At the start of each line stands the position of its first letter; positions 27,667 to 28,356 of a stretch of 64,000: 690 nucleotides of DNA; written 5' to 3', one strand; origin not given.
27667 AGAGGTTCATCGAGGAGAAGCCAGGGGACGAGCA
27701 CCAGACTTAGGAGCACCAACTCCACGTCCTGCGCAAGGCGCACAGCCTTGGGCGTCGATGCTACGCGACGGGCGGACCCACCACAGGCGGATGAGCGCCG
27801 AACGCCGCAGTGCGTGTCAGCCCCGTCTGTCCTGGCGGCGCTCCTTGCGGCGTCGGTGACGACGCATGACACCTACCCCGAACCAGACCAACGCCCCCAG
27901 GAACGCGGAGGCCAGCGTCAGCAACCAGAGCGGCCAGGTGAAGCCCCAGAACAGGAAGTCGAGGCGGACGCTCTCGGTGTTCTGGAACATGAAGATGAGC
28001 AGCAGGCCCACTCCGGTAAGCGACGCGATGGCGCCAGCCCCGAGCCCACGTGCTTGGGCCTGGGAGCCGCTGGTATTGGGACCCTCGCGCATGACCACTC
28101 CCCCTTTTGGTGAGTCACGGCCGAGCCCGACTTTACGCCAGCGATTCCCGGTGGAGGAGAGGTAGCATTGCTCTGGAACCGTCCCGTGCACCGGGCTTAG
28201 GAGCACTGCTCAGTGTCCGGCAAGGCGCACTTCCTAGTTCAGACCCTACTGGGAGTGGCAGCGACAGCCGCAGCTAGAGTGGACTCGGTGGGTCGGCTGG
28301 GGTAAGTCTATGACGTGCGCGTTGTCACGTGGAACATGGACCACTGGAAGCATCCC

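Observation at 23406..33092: Integron-like cassette array anchored on a tRNA-Leu anticodon loop, punctuated by nine ~80-bp repeats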

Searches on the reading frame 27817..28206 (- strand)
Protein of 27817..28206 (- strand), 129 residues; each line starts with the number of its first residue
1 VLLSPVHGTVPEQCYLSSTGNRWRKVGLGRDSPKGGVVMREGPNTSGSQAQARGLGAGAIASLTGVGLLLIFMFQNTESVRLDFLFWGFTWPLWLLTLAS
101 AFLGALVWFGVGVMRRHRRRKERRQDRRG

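Call 12: search_protein_families(library=pfam, proteins=[window:27817-28206:-], max_evalue=0.01)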
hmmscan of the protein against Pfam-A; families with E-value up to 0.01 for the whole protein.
window:27817-28206:- (129 aa): 1 family
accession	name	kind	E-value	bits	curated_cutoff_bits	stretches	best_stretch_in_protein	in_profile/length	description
PF06305.16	LapA_dom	-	3.9e-12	46.3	28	1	75-127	1-53/64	Lipopolysaccharide assembly protein A domain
